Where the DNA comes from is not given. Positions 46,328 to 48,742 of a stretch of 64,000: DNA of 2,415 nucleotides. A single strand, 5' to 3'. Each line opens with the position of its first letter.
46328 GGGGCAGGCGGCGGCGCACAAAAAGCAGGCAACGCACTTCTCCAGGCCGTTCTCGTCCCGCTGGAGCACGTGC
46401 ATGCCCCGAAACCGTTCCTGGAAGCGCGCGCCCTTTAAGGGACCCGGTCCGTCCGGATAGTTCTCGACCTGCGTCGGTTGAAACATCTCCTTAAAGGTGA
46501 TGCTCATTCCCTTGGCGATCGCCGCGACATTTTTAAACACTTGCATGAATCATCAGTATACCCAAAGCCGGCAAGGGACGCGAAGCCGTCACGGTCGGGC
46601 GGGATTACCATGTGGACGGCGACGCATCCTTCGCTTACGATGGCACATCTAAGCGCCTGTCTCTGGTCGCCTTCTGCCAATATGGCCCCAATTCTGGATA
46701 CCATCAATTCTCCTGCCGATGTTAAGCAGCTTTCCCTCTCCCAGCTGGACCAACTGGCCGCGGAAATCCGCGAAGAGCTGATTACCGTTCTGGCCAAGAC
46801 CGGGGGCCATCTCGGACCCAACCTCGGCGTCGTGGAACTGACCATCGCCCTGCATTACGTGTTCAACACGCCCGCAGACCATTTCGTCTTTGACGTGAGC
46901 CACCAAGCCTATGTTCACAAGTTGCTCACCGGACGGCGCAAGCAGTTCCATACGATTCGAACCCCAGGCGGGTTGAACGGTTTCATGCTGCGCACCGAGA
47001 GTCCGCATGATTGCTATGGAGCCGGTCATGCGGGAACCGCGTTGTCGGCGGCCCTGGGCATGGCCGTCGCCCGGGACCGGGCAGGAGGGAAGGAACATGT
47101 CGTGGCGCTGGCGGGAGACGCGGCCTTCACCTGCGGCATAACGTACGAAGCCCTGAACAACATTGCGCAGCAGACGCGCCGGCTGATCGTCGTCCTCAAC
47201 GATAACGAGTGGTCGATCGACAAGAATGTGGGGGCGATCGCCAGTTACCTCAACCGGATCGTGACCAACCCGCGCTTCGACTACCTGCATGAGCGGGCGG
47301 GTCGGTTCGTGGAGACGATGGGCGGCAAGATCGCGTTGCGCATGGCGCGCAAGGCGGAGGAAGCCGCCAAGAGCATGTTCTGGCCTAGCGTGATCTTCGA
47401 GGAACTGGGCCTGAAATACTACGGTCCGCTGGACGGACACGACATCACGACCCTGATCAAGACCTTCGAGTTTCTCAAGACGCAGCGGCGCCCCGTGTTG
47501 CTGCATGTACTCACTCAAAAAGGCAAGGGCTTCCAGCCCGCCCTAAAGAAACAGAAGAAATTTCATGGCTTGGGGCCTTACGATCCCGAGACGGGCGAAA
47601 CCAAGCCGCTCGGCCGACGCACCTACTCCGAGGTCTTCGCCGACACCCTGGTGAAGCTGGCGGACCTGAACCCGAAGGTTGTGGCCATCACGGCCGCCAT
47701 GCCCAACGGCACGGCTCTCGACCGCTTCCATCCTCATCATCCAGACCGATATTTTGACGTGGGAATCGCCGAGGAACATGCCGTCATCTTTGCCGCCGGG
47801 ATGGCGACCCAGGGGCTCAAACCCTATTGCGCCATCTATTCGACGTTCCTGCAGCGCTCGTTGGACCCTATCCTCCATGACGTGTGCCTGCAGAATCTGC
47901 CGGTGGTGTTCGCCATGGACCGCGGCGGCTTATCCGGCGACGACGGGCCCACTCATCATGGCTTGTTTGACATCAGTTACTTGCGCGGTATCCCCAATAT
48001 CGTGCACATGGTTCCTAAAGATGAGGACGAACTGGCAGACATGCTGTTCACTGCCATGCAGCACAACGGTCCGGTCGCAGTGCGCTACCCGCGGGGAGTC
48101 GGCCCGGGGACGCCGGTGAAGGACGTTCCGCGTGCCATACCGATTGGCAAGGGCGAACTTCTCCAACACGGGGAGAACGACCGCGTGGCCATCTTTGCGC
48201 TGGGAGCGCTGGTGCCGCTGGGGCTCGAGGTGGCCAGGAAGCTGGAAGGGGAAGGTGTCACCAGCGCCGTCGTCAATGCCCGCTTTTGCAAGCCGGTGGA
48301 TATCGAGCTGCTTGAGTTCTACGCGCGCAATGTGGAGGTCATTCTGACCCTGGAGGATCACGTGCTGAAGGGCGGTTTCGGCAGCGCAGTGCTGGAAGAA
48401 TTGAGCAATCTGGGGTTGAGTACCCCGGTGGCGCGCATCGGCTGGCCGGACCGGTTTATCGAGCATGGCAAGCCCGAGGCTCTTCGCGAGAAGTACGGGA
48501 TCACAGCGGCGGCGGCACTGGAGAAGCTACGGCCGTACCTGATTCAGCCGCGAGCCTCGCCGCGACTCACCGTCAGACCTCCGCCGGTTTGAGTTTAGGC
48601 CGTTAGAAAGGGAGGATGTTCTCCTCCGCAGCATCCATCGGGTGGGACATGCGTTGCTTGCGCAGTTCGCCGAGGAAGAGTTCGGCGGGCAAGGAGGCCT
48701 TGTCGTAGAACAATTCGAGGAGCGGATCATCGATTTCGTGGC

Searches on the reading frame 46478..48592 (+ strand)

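Call 24: search_protein_families(library=pfam, proteins=[window:46478-48592:+], max_evalue=0.001)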
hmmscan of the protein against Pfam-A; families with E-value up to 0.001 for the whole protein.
window:46478-48592:+ (704 aa): 4 families
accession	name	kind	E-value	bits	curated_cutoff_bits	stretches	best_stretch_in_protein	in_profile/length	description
PF13292.11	DXP_synthase_N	-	2.3e-112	375.2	21.2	1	73-346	1-274/274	1-deoxy-D-xylulose-5-phosphate synthase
PF02779.29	Transket_pyr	-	2.6e-43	148.1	27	1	382-540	4-170/174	Transketolase, pyrimidine binding domain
PF02780.25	Transketolase_C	-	1.1e-26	93.6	25.9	1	562-678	4-122/124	Transketolase, C-terminal domain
PF02775.26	TPP_enzyme_C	-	4.1e-08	33.6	21.9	1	174-291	19-129/151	Thiamine pyrophosphate enzyme, C-terminal TPP binding domain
